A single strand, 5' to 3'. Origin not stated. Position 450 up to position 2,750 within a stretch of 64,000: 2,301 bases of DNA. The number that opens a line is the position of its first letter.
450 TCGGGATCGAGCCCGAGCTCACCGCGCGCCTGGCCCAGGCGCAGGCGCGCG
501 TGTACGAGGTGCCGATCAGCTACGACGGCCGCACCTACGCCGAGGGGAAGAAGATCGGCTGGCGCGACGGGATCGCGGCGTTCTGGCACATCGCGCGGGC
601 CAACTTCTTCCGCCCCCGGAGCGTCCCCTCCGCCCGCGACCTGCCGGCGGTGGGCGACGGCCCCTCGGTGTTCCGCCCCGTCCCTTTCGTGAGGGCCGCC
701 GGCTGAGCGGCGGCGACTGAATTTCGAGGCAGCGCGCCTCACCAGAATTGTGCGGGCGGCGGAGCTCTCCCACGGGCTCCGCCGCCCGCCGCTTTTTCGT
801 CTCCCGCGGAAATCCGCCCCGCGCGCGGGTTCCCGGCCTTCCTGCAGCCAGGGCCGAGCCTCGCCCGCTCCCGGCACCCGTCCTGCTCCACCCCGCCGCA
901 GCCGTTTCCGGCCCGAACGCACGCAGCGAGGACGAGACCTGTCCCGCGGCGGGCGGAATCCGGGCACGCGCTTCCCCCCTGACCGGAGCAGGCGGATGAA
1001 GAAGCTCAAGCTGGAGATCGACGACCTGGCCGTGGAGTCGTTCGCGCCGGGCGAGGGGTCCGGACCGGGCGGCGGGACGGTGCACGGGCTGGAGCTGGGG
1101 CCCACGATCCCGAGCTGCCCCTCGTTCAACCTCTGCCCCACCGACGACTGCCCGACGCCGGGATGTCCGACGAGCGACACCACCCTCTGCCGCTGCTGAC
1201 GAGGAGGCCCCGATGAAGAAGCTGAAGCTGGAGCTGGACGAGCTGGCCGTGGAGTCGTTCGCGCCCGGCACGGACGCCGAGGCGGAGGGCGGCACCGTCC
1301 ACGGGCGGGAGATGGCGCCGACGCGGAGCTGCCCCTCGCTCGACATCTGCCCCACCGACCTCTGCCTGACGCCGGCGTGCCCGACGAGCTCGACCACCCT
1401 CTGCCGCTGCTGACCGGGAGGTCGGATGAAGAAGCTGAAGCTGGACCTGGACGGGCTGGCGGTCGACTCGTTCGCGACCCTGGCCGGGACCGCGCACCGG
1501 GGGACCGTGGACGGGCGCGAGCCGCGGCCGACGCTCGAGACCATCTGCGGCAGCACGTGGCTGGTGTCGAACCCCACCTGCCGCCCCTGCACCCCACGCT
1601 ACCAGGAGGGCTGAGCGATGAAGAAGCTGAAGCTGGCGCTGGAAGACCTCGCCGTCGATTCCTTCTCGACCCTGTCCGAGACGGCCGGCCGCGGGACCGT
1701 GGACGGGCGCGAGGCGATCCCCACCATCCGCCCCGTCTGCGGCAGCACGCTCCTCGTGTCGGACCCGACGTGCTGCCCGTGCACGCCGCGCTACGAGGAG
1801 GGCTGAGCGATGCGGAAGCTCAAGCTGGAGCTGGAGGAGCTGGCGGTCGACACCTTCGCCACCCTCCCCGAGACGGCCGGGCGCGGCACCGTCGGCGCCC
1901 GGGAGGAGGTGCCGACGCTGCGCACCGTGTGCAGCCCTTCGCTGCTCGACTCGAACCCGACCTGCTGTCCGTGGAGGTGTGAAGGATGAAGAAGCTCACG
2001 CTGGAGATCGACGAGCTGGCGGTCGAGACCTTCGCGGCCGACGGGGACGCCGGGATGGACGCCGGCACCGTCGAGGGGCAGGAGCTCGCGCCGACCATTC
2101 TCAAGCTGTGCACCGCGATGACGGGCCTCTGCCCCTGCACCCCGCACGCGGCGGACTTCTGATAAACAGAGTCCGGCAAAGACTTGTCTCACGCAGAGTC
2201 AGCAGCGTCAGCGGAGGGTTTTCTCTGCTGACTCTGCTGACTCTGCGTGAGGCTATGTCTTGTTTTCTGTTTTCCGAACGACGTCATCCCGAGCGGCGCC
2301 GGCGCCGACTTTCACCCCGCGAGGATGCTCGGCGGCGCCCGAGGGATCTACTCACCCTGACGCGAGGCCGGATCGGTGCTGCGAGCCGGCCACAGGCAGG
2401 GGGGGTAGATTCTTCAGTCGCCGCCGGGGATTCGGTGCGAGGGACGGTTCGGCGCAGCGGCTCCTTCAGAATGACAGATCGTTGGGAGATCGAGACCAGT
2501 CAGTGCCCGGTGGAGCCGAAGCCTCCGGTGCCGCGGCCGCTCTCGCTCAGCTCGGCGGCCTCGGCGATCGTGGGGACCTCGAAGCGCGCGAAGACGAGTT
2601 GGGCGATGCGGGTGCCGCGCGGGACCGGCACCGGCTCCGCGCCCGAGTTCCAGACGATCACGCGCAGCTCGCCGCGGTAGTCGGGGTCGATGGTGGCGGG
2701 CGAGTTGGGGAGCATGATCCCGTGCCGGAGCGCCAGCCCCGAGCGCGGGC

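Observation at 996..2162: Six tandem leader-plus-Cys-rich-core mini-ORFs: candidate RiPP precursor array with no maturase in view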

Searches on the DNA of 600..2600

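Call 68: search_rna_families(source=window, start=600, end=2600, threshold=evalue, max_evalue=1)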
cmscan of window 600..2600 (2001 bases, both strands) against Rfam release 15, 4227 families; matches with E-value up to 1: 2.
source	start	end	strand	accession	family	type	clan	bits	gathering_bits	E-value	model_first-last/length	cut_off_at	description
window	2343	2414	+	RF03681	mir-1295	Gene; miRNA;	-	30.9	100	0.0022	1-78/78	no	mir-1295 microRNA precursor family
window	2189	2250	+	RF03927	MIR538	Gene; miRNA;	-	22.1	100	0.16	1-160/160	no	MIR538 microRNA precursor family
